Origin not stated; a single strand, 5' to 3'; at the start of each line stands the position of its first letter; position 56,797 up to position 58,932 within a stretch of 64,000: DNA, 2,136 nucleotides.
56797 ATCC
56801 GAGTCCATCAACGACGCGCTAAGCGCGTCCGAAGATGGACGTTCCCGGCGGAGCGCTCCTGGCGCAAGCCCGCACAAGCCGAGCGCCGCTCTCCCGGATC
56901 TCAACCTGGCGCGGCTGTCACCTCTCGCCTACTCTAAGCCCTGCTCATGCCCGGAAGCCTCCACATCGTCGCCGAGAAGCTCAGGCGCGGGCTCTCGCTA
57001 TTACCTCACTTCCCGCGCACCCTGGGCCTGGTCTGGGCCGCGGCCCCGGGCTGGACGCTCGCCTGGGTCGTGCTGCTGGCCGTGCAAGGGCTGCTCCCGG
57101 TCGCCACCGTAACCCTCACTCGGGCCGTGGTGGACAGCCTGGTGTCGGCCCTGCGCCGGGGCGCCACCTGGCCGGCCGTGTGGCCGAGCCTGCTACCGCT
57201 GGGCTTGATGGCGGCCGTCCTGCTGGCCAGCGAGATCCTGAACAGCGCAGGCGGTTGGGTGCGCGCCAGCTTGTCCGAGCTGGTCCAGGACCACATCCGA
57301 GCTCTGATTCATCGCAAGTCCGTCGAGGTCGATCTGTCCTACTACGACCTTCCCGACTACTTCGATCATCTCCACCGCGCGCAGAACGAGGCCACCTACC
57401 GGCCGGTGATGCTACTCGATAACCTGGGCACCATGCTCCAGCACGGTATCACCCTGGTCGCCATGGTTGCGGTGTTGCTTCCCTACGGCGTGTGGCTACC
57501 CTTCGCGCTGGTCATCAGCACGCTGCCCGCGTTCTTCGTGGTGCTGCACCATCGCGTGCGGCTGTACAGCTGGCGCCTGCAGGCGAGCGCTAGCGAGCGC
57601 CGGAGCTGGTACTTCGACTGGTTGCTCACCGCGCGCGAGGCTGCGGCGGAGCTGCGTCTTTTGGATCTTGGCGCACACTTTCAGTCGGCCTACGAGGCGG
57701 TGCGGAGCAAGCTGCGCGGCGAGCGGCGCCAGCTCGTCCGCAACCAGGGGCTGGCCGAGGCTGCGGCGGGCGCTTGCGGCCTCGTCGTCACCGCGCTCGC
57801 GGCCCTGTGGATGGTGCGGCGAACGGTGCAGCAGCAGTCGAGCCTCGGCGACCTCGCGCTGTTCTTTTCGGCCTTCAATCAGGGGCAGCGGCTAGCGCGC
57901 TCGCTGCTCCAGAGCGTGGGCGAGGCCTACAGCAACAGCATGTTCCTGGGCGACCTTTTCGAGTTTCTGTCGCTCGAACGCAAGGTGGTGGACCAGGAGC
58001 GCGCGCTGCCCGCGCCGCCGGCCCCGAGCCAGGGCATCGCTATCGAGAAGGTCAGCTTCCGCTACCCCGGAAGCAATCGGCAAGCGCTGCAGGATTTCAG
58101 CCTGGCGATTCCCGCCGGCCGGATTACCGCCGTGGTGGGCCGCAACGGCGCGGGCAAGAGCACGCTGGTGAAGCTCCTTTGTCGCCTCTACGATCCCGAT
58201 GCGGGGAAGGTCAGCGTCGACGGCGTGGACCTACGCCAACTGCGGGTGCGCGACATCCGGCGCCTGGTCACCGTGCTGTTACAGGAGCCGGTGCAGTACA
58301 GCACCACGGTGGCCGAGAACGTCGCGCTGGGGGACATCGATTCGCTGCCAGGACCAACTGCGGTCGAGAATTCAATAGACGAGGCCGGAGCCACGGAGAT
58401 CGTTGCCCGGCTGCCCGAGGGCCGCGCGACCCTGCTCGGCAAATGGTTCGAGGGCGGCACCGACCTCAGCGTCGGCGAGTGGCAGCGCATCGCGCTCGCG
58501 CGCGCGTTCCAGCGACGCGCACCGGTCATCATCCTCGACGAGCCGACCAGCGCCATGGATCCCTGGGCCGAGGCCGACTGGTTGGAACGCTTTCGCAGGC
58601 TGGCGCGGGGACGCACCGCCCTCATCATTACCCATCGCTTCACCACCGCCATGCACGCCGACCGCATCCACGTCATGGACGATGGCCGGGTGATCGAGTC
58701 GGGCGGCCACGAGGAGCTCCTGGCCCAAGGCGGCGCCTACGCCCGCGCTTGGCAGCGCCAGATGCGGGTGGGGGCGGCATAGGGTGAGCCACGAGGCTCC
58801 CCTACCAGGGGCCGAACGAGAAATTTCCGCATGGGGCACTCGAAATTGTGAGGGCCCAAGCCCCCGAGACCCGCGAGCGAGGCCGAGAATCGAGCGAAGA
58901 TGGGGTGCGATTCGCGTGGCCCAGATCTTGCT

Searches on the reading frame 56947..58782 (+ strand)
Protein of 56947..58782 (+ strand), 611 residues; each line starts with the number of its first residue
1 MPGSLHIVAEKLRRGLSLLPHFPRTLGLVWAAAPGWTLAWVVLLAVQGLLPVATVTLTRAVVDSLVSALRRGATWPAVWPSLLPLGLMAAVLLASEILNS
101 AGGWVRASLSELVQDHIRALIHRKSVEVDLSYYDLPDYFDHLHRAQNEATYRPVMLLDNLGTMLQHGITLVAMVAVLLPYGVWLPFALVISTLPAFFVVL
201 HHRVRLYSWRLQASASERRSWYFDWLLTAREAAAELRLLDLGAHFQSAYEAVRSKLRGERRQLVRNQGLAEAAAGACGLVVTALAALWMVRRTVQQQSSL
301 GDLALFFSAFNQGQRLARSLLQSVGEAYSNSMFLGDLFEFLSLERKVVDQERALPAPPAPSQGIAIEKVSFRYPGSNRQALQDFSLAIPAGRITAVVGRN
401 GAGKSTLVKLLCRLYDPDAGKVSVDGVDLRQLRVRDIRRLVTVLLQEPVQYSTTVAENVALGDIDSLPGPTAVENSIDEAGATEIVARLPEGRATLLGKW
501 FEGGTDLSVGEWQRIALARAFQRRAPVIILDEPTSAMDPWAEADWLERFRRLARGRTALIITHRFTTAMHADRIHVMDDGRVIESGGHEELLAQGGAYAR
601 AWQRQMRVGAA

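Call 8: search_protein_families(library=pfam, proteins=[window:56947-58782:+], max_evalue=0.01)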
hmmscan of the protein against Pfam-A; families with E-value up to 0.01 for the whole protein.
window:56947-58782:+ (611 aa): 9 families
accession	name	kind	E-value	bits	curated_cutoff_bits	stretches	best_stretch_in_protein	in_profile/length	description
PF00005.33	ABC_tran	-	9.6e-30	104.4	25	1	381-535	1-137/137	ABC transporter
PF13304.12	AAA_21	-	1.5e-08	35.5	27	1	393-413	1-21/304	AAA domain, putative AbiEii toxin, Type IV TA system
PF00664.28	ABC_membrane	-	3.3e-06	27.4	28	1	39-312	3-269/274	ABC transporter transmembrane region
PF13401.12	AAA_22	-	7.3e-05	23.5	27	1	392-554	6-109/130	AAA domain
PF02463.25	SMC_N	-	8.7e-05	22.5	40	0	392-409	25-42/220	RecF/RecN/SMC N terminal domain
PF13555.12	AAA_29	-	0.0021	18.2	27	1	387-408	18-39/61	P-loop containing region of AAA domain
PF13476.12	AAA_23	-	0.0066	17.5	27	0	391-412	19-40/201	AAA domain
PF13191.12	AAA_16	-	0.0094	16.9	32.6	1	388-555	19-158/167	AAA ATPase domain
PF13175.12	AAA_15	-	0.0096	16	32.1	0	381-418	14-50/374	AAA ATPase domain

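Call 9: search_protein_families(library=ncbifam, proteins=[window:56947-58782:+], max_evalue=0.01)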
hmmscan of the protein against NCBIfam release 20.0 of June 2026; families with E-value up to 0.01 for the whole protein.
window:56947-58782:+ (611 aa): 190 families (the best 25 are shown)
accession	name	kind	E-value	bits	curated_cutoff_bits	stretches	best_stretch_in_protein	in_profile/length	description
TIGR02203.1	MsbA_lipidA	equivalog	6.9e-81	272.4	602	1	42-605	16-569/572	lipid A export permease/ATP-binding protein MsbA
TIGR02204.1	MsbA_rel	hypoth_equivalog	4.5e-71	240.2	780.4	1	105-602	81-572/576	ABC transporter, permease/ATP-binding protein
TIGR01846.1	type_I_sec_HlyB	subfamily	1.5e-66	225.1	725.55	1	87-606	180-693/694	type I secretion system permease/ATPase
NF045513.1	HepA_fam_ABC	equivalog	3.4e-63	214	725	1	104-605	117-609/610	heterocyst formation ABC transporter subunit HepA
NF052233.1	CphA_assoc_ABC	equivalog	2.2e-62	211.5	880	1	277-607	426-745/766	cyanophycin metabolism-associated ABC transporter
NF010178.0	PRK13657.1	equivalog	5.5e-62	210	733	1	160-602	131-567/588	glucan ABC transporter ATP-binding protein/ permease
NF008381.0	PRK11176.1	equivalog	5.6e-61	206.6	867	1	113-605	96-579/582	lipid A ABC transporter ATP-binding protein/permease MsbA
TIGR03375.1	type_I_sec_LssB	subfamily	2.3e-60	204.7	693.1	1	360-594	462-691/696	type I secretion system permease/ATPase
TIGR02857.1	CydD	equivalog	3.2e-60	204.6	435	1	335-577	295-529/529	thiol reductant ABC exporter subunit CydD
TIGR00958.1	3a01208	subfamily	2.3e-57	194.8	874.6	1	337-599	454-708/711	antigen peptide transporter 2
NF008364.0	PRK11160.1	equivalog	2.7e-57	194.6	630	1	207-604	184-574/575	heme ABC transporter ATP-binding protein/permease CydC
TIGR03797.1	NHLM_micro_ABC2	equivalog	1.3e-56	192.4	709.4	1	216-606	307-686/686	NHLP bacteriocin export ABC transporter permease/ATPase subunit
TIGR02868.1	CydC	equivalog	1e-53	182.8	329.05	1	170-564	139-529/530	thiol reductant ABC exporter subunit CydC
TIGR03796.1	NHLM_micro_ABC1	equivalog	5.1e-53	180.3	853.3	1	127-600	239-707/710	NHLP family bacteriocin export ABC transporter peptidase/permease/ATPase subunit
TIGR01192.1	chvA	subfamily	1.3e-47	162.8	585.4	1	337-601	306-566/585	glucan export ABC transporter ATP-binding protein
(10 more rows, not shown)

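Call 80: search_protein_families(library=padloc, proteins=[window:56947-58782:+], max_evalue=0.001)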
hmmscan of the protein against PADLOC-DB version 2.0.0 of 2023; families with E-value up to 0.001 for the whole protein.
window:56947-58782:+ (611 aa): 6 families
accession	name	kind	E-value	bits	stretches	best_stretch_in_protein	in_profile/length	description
PDLC04135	mad3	-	2.2e-30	104.5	2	499-591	256-356/374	mads_3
PDLC02914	ATPase-Toprim_I-B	-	4.9e-08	30.6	1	383-418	17-52/443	-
PDLC02980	AriA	-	6.6e-08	30.9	0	393-414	1-22/304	-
PDLC04140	mad8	-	4.4e-07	27.7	1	379-563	15-232/314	mads_8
PDLC04893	PDC-S06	-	1.6e-05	21.5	0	523-565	644-685/862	-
PDLC04175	HEC-01A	-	0.00089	16.4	0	388-411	22-45/363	-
